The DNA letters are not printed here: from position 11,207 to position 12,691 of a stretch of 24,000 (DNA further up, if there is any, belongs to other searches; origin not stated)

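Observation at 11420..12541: Uncharacterised HdrD/GlpC-like CCG-domain Fe-S oxidoreductase as the fourth gene of the hgcAB operon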

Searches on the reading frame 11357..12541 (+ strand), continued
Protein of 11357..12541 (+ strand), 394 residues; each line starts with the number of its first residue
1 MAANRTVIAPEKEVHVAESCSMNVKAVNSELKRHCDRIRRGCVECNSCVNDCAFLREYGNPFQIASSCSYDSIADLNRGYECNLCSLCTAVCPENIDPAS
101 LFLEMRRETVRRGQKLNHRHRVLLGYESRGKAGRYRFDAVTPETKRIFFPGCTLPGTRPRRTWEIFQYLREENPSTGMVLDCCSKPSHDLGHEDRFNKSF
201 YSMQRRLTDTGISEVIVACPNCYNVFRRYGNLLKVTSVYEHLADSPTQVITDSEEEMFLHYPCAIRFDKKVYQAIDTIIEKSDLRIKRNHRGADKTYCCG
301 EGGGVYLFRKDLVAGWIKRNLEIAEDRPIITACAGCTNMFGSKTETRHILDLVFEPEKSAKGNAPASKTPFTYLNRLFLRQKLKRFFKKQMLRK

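Call 55: fold_search(model_id=the predicted structure, library=pdb)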
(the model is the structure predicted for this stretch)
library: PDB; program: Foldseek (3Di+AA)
matches with E <= 10: 661; with E <= 0.001: 9
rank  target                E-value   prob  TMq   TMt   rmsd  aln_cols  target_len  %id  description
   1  9ojn                  3.9e-10  1.00  0.63  0.34   8.1       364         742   20  Structure of Mycobacterium smegmatis EtfD (released 2025-05-21)
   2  9a6l_A                2.4e-07  1.00  0.46  0.69   3.9       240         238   15  Integrative model of LUTA-LUTB by crosslinking MS and deep learning (released 2024-09-18)
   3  8rvy_b                1.2e-05  1.00  0.40  0.50   5.9       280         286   15  CryoEM structure of the Elp-Hdr complex of Methanothermobacter marburgensis state 1 (composite structure) (released 2025-05-14)
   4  8rwn_B                1.5e-05  1.00  0.42  0.53   5.6       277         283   16  CryoEM structure of the Hdr(ABC)2 subunits of the Elp-Hdr complex of Methanothermobacter marburgensis (released 2025-05-14)
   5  8rvu_B                3.9e-05  1.00  0.41  0.52   6.6       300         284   16  CryoEM structure of the Elp-Hdr complex of Methanothermobacter marburgensis state 2 (composite structure) (released 2025-05-14)
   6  8rvy_B                4.5e-05  1.00  0.41  0.52   5.8       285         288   17  CryoEM structure of the Elp-Hdr complex of Methanothermobacter marburgensis state 1 (composite structure) (released 2025-05-14)
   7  7bkb_B                9.0e-05  1.00  0.41  0.50   8.0       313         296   17  Formate dehydrogenase - heterodisulfide reductase - formylmethanofuran dehydrogenase complex from Methanospirillum hun (released 2021-09-29)
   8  2jfq_A                4.5e-04  1.00  0.27  0.34  10.5       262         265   14  Crystal structure of Staphylococcus aureus glutamate racemase in complex with D- Glutamate (released 2007-07-03)
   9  2vvt_B                6.7e-04  1.00  0.27  0.34   9.8       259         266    9  Glutamate Racemase (MurI) from E. faecalis in complex with a 9-Benzyl Purine inhibitor (released 2008-06-24)
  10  2jfo_A                1.3e-03  1.00  0.26  0.33  10.2       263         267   10  Crystal structure of Enterococcus faecalis glutamate racemase in complex with D- and L-Glutamate (released 2007-07-03)
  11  3ist_A                1.4e-03  1.00  0.26  0.33   8.0       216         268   12  Crystal structure of glutamate racemase from Listeria monocytogenes in complex with succinic acid (released 2009-09-22)
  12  3isv_A                1.8e-03  1.00  0.27  0.35   9.6       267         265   11  Crystal structure of glutamate racemase from Listeria monocytogenes in complex with acetate ion (released 2009-09-22)
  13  3s81_B                1.9e-03  1.00  0.27  0.37   9.4       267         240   13  Crystal Structure of Putative Aspartate Racemase from Salmonella Typhimurium (released 2011-06-15)
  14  1jfl_A                2.1e-03  1.00  0.28  0.40   8.9       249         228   14  CRYSTAL STRUCTURE DETERMINATION OF ASPARTATE RACEMASE FROM AN ARCHAEA (released 2002-06-05)
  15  2dx7_A                2.1e-03  1.00  0.29  0.41   9.2       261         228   14  Crystal structure of Pyrococcus horikoshii OT3 aspartate racemase complex with citric acid (released 2007-08-28)
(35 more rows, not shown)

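Call 56: find_encoding_contigs(protein=P0079, flank=6000, max_places=2)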
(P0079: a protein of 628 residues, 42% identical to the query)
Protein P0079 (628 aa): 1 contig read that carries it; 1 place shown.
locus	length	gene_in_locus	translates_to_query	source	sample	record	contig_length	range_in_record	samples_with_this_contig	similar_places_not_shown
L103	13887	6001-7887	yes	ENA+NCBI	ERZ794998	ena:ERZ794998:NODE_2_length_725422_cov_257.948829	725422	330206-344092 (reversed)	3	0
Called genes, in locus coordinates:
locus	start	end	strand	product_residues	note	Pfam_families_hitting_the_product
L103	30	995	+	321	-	PF00579:tRNA-synt_1b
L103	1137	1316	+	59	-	-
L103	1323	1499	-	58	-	-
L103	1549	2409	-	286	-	PF09674:DUF2400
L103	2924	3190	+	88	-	PF04341:DUF485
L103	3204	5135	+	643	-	PF00474:SSF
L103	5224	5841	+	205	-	-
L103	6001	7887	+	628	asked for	PF02754:CCG (faint), PF13183:Fer4_8 (weak), PF13187:Fer4_9 (weak), PF13534:Fer4_17, PF09335:VTT_dom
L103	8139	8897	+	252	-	PF00581:Rhodanese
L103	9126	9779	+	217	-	PF02811:PHP, PF13263:PHP_C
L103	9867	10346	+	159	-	PF07963:N_methyl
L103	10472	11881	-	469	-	PF01336:tRNA_anti-codon, PF00152:tRNA-synt_2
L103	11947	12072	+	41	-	-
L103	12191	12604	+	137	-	-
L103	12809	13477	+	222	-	PF12118:SprA-related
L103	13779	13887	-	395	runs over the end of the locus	PF07690:MFS_1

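Call 57: find_encoding_contigs(protein=P0099, flank=6000, max_places=2)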
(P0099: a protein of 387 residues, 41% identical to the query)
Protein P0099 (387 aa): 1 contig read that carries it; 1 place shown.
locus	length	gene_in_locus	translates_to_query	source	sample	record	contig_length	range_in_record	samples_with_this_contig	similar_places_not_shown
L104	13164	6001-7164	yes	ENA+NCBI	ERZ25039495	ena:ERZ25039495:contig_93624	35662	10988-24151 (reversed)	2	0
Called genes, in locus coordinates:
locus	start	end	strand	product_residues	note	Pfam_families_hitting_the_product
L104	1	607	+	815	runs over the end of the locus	PF12704:MacB_PCD, PF02687:FtsX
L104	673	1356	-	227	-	PF09976:TPR_21, PF13174:TPR_6 (faint), PF13424:TPR_12 (faint), PF13432:TPR_16 (faint), PF13176:TPR_7 (faint), PF14559:TPR_19 (faint), PF09976:TPR_21 (weak)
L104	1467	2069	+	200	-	PF09335:VTT_dom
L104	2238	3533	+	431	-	PF00709:Adenylsucc_synt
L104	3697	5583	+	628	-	PF00890:FAD_binding_2 (faint), PF01134:GIDA, PF07992:Pyr_redox_2 (weak), PF12831:FAD_oxidored, PF21680:GIDA_C_1st, PF13932:SAM_GIDA_C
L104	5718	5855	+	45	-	-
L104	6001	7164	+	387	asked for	PF13183:Fer4_8, PF13534:Fer4_17, PF02754:CCG (weak)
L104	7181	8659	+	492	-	PF13372:Alginate_exp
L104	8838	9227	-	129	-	-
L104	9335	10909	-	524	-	PF07519:Tannase, PF19878:DUF6351 (faint), PF07519:Tannase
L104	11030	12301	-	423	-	PF02653:BPD_transp_2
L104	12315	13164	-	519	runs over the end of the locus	PF00005:ABC_tran, PF09818:ABC_ATPase (faint), PF13304:AAA_21 (faint), PF00005:ABC_tran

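Call 71: search_protein_families(library=ncbifam, proteins=[L100:4515-5447:-, L100:5456-5788:-, L091:5429-5854:+, L091:1023-1544:+, L091:7618-7848:-, L103:8139-8897:+], max_evalue=0.00001)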
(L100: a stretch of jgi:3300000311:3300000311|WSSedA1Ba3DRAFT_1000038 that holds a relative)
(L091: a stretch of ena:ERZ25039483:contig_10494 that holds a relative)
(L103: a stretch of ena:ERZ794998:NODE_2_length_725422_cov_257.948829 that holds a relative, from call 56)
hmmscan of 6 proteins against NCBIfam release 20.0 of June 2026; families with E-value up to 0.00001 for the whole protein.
L100:4515-5447:- (310 aa): 24 families
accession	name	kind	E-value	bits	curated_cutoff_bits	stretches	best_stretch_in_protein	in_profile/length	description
TIGR04167.1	rSAM_SeCys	equivalog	5e-125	416.7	300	1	16-310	2-298/303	arsenosugar biosynthesis radical SAM (seleno)protein ArsS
TIGR03962.1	mycofact_rSAM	equivalog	4.1e-13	49.2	265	1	24-162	14-149/339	mycofactocin radical SAM maturase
TIGR04317.1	W_rSAM_matur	equivalog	9.8e-12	44.6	380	1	21-160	3-139/349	tungsten cofactor oxidoreductase radical SAM maturase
TIGR02668.1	moaA_archaeal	equivalog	3e-11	42.9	325.25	1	21-104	9-94/303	GTP 3',8-cyclase MoaA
TIGR04051.1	rSAM_NirJ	equivalog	5.5e-11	42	515.45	1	27-157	7-135/354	heme d1 biosynthesis radical SAM protein NirJ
NF050035.1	rSAM_WgK_link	exception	6.5e-11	41.8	650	1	23-158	10-144/367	radical SAM/SPASM peptide maturase WgkB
NF045574.1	sacti_mat_StsB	exception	2.2e-10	40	625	1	25-161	99-232/466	StsB family radical SAM/SPASM domain sactipeptide maturase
NF001199.0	PRK00164.2-1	equivalog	1.4e-09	37.5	231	1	21-104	11-96/308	GTP 3',8-cyclase MoaA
NF049973.1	radical_Rv1681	equivalog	5.9e-09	35.3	380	1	26-162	76-211/326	Rv1681 family radical SAM protein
NF047865.1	rSAM_PapB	equivalog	1.4e-08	34.4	340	1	21-158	2-150/330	PapB family radical SAM/SPASM ranthipeptide maturase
TIGR02666.1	moaA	equivalog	2.8e-08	33.1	284.05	1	22-98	10-94/336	GTP 3',8-cyclase MoaA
TIGR04303.1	GeoRSP_rSAM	equivalog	4.8e-08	32.9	400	1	27-161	10-140/325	GeoRSP system radical SAM/SPASM protein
TIGR04055.1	rSAM_NirJ2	equivalog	7.6e-08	32.2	500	1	25-161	3-137/326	putative heme d1 biosynthesis radical SAM protein NirJ2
NF038283.1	viperin_w_prok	equivalog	3e-07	29.9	180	1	28-113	8-101/281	viperin family antiviral radical SAM protein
TIGR03470.1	HpnH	equivalog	4.8e-07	29.1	225.05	1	24-162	30-163/318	adenosyl-hopene transferase HpnH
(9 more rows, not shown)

L100:5456-5788:- (110 aa): 2 families
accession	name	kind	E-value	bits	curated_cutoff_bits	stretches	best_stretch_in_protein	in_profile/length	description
TIGR04169.1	perox_w_seleSAM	hypoth_equivalog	1.8e-46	156.7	120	1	3-110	2-109/109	arsenosugar biosynthesis-associated peroxidase-like protein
TIGR00778.1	ahpD_dom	domain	3.6e-07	29.6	27.8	1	38-87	1-50/51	alkylhydroperoxidase AhpD family core domain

L091:5429-5854:+ (141 aa): 0 families

L091:1023-1544:+ (173 aa): 2 families
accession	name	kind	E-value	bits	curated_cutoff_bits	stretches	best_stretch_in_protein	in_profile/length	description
NF003195.0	PRK04165.1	equivalog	6.5e-15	55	306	1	116-166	6-56/450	acetyl-CoA decarbonylase/synthase complex subunit gamma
TIGR01944.1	rnfB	subfamily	2.5e-06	27.2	68.7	1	110-156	32-77/190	RnfABCDGE type electron transport complex subunit B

L091:7618-7848:- (76 aa): 3 families
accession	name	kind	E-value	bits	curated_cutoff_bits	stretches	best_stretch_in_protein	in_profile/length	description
TIGR00412.2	redox_disulf_2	subfamily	1.6e-25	89.3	62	1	2-75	1-74/75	MTH895/ArsE family thioredoxin-like protein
TIGR00411.1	redox_disulf_1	equivalog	3.9e-06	26.8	92.75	1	6-71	7-74/82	MJ0307 family thioredoxin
TIGR02187.2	PDO_seleno_TRX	equivalog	4.4e-06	26.2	185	1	7-72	137-204/209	protein disulfide oxidoreductase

L103:8139-8897:+ (252 aa): 16 families
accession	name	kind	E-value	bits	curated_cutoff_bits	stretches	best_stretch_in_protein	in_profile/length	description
NF045694.1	seleno_TsoB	exception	2.4e-33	115.1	805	2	28-142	37-159/572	rhodanese/DsbD fusion-like selenoprotein TsoB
NF006444.0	PRK08762.1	equivalog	3.3e-23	82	449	2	165-250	25-114/387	molybdopterin-synthase adenylyltransferase MoeB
NF045521.1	rhoda_near_glyco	subfamily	1.7e-22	79.8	145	2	164-250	26-115/144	rhodanese homology domain-containing protein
NF005902.0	PRK07878.1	equivalog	1.3e-21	76.9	647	2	150-233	285-369/392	adenylyltransferase/sulfurtransferase MoeZ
NF041203.1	rhodanese_LYCAU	equivalog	8.5e-20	70.7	115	2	29-139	15-123/126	rhodanese-related (seleno)protein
NF005646.0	PRK07411.1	equivalog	6.7e-19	68.3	633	2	146-231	276-366/390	molybdopterin-synthase adenylyltransferase MoeB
NF007627.0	PRK10287.1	equivalog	9.9e-19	67.5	102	2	173-236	24-89/104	thiosulfate sulfurtransferase PspE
TIGR02981.1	phageshock_pspE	exception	3.5e-17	62.6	126.3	2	172-234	21-85/101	thiosulfate sulfurtransferase PspE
NF001133.1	PRK00142.1-1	equivalog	1.4e-15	57.5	170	1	151-234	105-192/229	oxygen-dependent tRNA uridine(34) hydroxylase TrhO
NF008752.0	PRK11784.1-4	equivalog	1.1e-14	54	266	1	54-83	20-49/357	tRNA 2-selenouridine(34) synthase MnmH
NF008750.0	PRK11784.1-2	equivalog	1.4e-14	54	241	0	166-194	12-40/346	tRNA 2-selenouridine(34) synthase MnmH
TIGR04568.1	arch_SelU_Nterm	equivalog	2.6e-13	50.3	200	0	50-84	101-135/215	selenouridine synthase SelU-like subunit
NF001195.0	PRK00162.1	equivalog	4e-12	46.4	102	1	165-234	16-85/108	thiosulfate sulfurtransferase GlpE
TIGR03167.1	tRNA_sel_U_synt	equivalog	1.8e-11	44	219.75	0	171-194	4-27/311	tRNA 2-selenouridine(34) synthase MnmH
TIGR03865.1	PQQ_CXXCW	subfamily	4.4e-10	39.7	128.05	1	90-139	114-162/167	PQQ-dependent catabolism-associated CXXCW motif protein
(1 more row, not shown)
